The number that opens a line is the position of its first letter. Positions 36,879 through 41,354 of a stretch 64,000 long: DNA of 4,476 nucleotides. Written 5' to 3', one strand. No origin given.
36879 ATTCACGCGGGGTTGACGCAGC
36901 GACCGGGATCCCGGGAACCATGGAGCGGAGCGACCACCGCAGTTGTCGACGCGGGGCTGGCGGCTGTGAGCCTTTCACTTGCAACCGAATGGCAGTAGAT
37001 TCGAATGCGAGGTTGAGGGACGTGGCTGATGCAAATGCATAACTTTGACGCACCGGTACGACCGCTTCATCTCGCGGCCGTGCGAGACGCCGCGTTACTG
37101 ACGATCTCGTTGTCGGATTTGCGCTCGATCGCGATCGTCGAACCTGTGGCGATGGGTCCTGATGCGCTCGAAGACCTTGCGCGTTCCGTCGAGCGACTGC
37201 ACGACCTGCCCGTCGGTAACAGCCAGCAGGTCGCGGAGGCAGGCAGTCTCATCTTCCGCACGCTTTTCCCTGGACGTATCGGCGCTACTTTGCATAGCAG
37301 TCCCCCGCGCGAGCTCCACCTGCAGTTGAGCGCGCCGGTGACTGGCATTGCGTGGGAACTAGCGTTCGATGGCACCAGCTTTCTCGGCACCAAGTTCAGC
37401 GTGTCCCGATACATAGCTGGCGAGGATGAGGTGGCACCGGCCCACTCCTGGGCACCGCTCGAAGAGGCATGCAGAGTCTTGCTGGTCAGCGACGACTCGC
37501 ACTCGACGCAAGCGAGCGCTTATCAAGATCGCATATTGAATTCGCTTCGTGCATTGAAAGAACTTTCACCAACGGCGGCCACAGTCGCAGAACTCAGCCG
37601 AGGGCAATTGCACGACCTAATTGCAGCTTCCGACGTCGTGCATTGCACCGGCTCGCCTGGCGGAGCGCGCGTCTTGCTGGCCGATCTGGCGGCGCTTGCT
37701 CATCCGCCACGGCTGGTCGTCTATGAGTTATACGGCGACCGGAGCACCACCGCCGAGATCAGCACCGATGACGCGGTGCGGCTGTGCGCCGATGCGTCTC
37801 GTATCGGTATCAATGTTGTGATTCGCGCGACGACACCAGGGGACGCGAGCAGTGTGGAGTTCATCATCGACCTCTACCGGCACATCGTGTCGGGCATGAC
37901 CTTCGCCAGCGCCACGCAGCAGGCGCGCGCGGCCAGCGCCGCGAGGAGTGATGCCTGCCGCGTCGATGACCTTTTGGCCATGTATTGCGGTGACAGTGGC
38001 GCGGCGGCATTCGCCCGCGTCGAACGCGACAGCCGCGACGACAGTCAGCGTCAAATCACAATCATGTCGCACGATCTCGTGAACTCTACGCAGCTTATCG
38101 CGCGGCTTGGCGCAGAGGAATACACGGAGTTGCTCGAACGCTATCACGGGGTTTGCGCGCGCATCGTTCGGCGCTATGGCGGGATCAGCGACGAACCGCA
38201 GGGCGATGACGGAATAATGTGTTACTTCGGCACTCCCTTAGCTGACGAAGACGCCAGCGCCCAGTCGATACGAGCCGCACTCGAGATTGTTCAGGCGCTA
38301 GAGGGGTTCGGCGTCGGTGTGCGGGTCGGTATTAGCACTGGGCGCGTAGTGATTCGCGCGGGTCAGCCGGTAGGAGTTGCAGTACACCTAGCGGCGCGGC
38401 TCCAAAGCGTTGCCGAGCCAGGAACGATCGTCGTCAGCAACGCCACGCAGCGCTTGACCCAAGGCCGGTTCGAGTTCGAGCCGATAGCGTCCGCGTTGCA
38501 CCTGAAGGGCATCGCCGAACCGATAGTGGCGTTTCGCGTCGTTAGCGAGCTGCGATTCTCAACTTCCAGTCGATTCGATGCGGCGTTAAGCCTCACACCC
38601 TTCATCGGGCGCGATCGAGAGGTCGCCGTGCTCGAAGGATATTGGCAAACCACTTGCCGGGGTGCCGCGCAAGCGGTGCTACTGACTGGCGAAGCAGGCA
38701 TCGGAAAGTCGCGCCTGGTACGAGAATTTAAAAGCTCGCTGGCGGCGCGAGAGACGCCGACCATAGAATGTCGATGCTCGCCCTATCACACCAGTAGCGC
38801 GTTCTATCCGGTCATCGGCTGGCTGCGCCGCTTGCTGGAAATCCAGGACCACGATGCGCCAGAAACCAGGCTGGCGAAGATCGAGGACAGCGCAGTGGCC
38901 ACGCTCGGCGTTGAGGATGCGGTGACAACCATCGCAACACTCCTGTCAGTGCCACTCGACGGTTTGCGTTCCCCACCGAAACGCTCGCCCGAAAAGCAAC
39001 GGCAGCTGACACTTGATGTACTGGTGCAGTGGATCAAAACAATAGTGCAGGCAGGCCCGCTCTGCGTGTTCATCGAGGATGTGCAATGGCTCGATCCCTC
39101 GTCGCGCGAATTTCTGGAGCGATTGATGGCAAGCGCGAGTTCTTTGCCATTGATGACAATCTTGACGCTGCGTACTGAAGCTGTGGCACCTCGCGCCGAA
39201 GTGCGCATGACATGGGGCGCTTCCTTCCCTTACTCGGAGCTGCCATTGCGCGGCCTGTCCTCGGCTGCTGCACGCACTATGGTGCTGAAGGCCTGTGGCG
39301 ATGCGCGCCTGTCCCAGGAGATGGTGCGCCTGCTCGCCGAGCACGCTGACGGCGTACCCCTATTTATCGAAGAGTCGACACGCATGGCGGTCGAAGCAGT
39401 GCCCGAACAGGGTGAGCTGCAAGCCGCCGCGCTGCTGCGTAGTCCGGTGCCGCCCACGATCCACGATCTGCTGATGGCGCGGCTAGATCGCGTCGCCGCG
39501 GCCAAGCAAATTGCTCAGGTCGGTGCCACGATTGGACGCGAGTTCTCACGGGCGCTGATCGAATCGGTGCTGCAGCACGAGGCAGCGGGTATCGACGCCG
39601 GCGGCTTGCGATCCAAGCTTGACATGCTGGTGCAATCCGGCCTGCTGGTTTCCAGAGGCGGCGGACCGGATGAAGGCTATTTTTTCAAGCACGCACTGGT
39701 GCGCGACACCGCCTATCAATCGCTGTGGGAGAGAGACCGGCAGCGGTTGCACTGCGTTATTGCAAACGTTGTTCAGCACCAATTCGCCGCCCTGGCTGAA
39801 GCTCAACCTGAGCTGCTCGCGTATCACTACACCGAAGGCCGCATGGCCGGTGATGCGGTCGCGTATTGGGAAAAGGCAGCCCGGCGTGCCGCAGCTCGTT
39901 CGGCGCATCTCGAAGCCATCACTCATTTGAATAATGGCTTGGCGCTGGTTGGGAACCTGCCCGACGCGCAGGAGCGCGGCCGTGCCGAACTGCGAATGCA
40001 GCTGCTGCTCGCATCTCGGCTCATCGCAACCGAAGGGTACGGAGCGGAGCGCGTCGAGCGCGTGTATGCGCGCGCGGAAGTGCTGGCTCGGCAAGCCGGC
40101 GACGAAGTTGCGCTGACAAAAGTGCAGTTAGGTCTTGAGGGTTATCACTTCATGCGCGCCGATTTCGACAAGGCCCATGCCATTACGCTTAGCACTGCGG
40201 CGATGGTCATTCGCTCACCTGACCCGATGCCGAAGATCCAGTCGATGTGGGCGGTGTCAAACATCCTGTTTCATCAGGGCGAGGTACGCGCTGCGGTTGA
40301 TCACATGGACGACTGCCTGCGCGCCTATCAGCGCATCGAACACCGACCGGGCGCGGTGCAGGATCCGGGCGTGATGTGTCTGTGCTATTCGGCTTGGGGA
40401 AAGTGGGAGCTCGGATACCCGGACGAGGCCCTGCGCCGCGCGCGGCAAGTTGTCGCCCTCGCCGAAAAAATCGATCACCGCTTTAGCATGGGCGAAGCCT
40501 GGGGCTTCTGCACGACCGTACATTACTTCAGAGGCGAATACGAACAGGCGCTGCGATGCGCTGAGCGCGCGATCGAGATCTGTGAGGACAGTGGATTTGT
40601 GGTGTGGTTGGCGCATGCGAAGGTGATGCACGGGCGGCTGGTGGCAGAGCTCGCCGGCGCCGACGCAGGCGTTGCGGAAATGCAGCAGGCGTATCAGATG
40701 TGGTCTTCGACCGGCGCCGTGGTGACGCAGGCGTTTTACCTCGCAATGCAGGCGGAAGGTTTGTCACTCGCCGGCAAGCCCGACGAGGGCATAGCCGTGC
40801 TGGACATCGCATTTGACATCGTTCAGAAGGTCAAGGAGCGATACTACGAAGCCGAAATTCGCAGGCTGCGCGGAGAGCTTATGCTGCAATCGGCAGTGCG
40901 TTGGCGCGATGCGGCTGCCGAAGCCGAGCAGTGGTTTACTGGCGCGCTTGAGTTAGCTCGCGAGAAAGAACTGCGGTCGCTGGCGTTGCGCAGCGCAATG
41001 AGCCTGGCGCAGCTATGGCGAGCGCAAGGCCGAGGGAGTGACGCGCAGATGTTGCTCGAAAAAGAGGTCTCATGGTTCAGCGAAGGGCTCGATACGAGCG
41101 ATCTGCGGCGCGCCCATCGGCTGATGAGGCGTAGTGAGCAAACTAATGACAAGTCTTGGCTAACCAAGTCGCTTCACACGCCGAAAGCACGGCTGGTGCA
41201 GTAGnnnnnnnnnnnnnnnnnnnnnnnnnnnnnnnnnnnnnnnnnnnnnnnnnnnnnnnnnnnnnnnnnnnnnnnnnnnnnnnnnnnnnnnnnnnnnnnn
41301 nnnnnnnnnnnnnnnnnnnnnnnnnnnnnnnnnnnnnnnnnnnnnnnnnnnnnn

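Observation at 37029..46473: Co-directional STAND-cyclase / P450-Dyp / patatin block: possible signal-plus-lipid-effector or oxylipin-type module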

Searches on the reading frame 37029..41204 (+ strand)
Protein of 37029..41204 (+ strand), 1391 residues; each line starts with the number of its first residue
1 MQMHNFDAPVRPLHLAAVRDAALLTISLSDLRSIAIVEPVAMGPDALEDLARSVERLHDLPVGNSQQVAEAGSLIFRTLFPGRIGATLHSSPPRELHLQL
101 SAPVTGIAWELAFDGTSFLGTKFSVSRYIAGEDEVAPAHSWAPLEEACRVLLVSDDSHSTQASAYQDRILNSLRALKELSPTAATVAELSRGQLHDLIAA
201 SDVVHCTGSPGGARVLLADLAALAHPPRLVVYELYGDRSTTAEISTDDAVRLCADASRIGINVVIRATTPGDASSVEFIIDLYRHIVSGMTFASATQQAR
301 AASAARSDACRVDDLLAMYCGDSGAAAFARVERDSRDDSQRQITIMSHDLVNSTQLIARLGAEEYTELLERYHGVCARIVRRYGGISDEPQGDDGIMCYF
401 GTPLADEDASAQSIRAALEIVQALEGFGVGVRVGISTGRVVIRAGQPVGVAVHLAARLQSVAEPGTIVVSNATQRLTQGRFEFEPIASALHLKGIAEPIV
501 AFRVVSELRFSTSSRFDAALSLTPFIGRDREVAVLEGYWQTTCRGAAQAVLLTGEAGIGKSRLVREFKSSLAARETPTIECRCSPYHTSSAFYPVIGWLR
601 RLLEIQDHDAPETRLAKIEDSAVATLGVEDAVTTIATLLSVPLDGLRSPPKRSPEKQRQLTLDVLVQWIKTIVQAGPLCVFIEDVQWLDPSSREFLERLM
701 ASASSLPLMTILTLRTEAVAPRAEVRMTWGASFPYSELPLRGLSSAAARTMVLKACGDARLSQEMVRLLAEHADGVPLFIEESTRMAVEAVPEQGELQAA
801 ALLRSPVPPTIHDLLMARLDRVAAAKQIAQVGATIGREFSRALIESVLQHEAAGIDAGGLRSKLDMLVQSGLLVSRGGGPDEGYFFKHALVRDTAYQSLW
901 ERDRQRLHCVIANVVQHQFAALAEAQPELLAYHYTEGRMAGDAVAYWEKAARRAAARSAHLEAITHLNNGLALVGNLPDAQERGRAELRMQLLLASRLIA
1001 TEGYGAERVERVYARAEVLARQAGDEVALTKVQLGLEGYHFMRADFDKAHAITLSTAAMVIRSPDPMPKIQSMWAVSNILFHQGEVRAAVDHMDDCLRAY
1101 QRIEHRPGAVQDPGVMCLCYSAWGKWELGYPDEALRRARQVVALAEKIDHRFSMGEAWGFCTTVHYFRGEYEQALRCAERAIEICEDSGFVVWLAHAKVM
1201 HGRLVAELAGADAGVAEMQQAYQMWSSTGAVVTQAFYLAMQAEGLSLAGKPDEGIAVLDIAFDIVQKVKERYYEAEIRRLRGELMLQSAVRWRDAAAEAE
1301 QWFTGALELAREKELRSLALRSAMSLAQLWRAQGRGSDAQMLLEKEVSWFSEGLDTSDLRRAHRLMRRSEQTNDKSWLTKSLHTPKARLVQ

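Call 4: search_protein_families(library=pfam, proteins=[window:37029-41204:+], max_evalue=0.01)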
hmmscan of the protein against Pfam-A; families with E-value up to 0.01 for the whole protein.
window:37029-41204:+ (1391 aa): 10 families
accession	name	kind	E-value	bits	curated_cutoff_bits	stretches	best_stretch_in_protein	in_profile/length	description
PF13191.12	AAA_16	-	6.4e-24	85.8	32.6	1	524-711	1-167/167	AAA ATPase domain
PF00211.25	Guanylate_cyc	-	1.2e-10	41.7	21.9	1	339-494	5-172/183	Adenylate and Guanylate cyclase catalytic domain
PF13401.12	AAA_22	-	3.7e-08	34.2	27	1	546-701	4-109/130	AAA domain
PF13424.12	TPR_12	-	8.3e-08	32.8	30.1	1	1128-1186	16-76/77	Tetratricopeptide repeat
PF13374.12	TPR_10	-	1.3e-05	25.5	27.5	0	1164-1186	11-33/42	Tetratricopeptide repeat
PF00515.34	TPR_1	-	0.0047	17.1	27.8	0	1165-1187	11-33/34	Tetratricopeptide repeat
PF07719.23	TPR_2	-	0.0049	17.3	27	0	1164-1187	10-33/34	Tetratricopeptide repeat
PF13428.12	TPR_14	-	0.0066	17.5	23.5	0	1164-1198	10-43/44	Tetratricopeptide repeat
PF05729.18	NACHT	-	0.0068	16.7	26.7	0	549-580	2-33/167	NACHT domain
PF12775.13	AAA_7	-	0.0084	16.1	25.8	0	541-593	27-79/181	P-loop containing dynein motor region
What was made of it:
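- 37029..41204 (+): STAND-type sensor/cyclase gene, 1391 aa, intact ORF. Pfam finds Guanylate_cyc at 1.2e-10 and AAA_16 at 6.4e-24, plus TPR_12 (call 4).
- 38598..39161 (+): AAA_16 (STAND) NTPase domain. Walker A is at 38688-38711 and Walker B at 39066-39083. Pfam AAA_16 covers aa 524-711 (call 4).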

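Call 5: search_protein_families(library=padloc, proteins=[window:37029-41204:+], max_evalue=0.01)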
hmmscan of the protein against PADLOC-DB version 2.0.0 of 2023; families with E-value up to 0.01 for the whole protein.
window:37029-41204:+ (1391 aa): 4 families
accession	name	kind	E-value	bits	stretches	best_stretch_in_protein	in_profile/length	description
PDLC02367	PycC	-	1.5e-05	22.6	1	343-472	44-187/226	-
PDLC02370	PycC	-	0.0011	16.4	1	339-422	78-157/340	-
PDLC00766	PycC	-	0.0036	14.8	0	342-423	43-119/232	Pycsar cyclase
PDLC01994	RtcR_PspF1--CARF_AAA_HTH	-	0.0058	13.7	0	502-581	141-215/468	-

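Call 38: search_protein_families(library=ncbifam, proteins=[window:37029-41204:+], max_evalue=0.01)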
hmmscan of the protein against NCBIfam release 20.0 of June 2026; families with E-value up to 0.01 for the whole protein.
window:37029-41204:+ (1391 aa): 2 families
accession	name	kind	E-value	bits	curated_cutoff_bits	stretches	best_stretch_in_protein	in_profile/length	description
TIGR03903.1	TOMM_kin_cyc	equivalog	5e-146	488.4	705.75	1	300-1328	233-1266/1267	TOMM system kinase/cyclase fusion protein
NF058673.1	LipAdnlyCyLipJMY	equivalog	1.5e-19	70.1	800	1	333-483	286-429/449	bifunctional lipase/adenylate cyclase LipJ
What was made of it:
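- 37029..41204 (+): NCBIfam TIGR03903 (TOMM kinase/cyclase) scores 488 bits over aa 300-1328, below its 705.75-bit cut-off (call 38).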

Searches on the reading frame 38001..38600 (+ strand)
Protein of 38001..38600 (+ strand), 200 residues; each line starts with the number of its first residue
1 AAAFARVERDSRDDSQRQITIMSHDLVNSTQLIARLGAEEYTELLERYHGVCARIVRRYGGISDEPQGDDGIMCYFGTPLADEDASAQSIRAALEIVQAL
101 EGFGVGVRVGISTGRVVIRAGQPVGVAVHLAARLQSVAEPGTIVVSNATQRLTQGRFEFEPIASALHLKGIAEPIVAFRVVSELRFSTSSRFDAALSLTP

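Call 75: search_solved_structures(query=window:38001-38600:+, max_evalue=0.001, show_alignments=2)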
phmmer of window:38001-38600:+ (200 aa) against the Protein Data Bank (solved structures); distinct sequences matched with E-value up to 0.001: 22.
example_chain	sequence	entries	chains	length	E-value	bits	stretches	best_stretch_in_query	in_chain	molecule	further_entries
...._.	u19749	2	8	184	1.3e-15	61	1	18-159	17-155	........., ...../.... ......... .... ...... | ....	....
2w01_A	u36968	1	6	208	5.3e-13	52.5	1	15-180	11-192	ADENYLATE CYCLASE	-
3r5g_A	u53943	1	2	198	2.4e-11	47.1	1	15-184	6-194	CyaB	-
6fht_A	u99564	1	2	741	2.5e-11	47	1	15-180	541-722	Bacteriophytochrome,Adenylate cyclase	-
3mr7_A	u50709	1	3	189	4.4e-10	43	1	71-180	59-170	Adenylate/guanylate cyclase/hydrolase, alpha/beta fold family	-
4wp3_A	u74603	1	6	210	1.3e-08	38.2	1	4-150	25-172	Ma1120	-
1wc0_A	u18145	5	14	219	1.6e-08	37.9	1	15-106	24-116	ADENYLATE CYCLASE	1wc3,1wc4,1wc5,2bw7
1wc1_A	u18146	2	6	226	1.8e-08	37.7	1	16-177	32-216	ADENYLATE CYCLASE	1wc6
4wp9_A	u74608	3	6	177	4.2e-08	36.5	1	18-150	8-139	Ma1120 | Cyclase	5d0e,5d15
4wp8_A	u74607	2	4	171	4.7e-08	36.4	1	18-150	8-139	Ma1120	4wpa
5d0g_A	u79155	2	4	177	1.6e-07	34.7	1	18-150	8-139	Cyclase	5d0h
6sir_A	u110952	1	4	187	1.8e-07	34.5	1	17-170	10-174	Nucleotide cyclase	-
5oyh_A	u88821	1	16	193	4.8e-07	33.1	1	17-170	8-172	Nucleotide cyclase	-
1y10_A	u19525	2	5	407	7e-07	32.5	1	16-154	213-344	Hypothetical protein Rv1264/MT1302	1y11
5x4t_A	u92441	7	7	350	1.8e-05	28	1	21-192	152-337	Photoactivated adenylyl cyclase | Family 3 adenylate cyclase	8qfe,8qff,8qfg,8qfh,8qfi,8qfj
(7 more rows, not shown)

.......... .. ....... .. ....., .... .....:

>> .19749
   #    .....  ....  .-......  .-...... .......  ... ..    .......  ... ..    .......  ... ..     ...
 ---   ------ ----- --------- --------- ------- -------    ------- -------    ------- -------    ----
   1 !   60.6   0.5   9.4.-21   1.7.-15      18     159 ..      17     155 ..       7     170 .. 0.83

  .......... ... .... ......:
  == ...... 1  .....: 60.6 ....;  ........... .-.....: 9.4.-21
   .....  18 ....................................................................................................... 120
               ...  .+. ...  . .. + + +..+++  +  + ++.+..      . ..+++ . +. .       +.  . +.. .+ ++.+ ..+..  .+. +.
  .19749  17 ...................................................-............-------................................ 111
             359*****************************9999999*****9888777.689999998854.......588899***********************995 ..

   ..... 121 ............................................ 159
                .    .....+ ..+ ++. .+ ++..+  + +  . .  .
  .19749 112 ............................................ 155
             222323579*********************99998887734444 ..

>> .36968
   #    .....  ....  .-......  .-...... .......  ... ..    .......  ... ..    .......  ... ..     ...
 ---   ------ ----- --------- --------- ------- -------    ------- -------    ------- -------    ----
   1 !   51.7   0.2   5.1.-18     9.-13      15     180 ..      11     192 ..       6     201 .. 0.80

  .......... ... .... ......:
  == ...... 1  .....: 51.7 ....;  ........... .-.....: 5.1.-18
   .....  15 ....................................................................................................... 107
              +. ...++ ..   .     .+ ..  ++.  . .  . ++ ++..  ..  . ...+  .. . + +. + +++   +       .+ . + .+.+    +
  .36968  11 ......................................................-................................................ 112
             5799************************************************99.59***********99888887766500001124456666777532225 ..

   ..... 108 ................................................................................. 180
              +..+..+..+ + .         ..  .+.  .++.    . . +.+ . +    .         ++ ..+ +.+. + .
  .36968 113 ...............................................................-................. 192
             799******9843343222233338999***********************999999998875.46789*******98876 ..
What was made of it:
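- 38043..38510 (+): Class III nucleotide cyclase domain (aa 339-494). Metal Asp codons are at 38073-38075 and 38205-38207, and the HLAAR motif is at 38385-38399. The closest solved structure is the cyclase domain of M. tuberculosis Rv1900c (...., 1.3e-15), which also has His at the Asn position (call 75).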

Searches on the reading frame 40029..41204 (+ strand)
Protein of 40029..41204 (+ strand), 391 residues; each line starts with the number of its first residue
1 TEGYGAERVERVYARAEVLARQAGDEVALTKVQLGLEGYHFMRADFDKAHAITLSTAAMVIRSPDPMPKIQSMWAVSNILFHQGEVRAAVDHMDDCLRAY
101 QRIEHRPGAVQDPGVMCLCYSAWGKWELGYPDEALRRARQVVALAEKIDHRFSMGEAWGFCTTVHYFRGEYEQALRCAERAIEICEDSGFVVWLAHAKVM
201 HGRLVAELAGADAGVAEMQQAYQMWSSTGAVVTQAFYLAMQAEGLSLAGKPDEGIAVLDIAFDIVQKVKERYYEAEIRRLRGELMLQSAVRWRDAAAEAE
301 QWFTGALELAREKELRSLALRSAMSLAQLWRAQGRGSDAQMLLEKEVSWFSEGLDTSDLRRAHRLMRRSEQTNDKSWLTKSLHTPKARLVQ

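Call 37: search_protein_families(library=pfam, proteins=[window:40029-41204:+], max_evalue=10)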
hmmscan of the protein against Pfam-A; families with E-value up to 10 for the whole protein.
window:40029-41204:+ (391 aa): 10 families
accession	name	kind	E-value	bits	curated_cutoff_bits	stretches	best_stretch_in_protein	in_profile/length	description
PF13424.12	TPR_12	-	2.3e-12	47.3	30.1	4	128-186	16-76/77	Tetratricopeptide repeat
PF13374.12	TPR_10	-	2e-06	28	27.5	3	164-186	11-33/42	Tetratricopeptide repeat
PF07719.23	TPR_2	-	3.7e-05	24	27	1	164-187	10-33/34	Tetratricopeptide repeat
PF13428.12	TPR_14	-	8e-05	23.4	23.5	1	164-198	10-43/44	Tetratricopeptide repeat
PF00515.34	TPR_1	-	0.00042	20.5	27.8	1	165-187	11-33/34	Tetratricopeptide repeat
PF13176.12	TPR_7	-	0.025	15.1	27.9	1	157-189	1-33/36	Tetratricopeptide repeat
PF17140.10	DUF5113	-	0.069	13.6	27.1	1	161-184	14-37/161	Domain of unknown function (DUF5113)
PF13181.12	TPR_8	-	0.074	13.7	25.7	1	169-187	15-33/34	Tetratricopeptide repeat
PF07721.20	TPR_4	-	0.078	14.1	27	2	163-180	9-26/26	Tetratricopeptide repeat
PF13414.12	TPR_11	-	0.19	11.9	26.8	1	166-187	5-26/42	TPR repeat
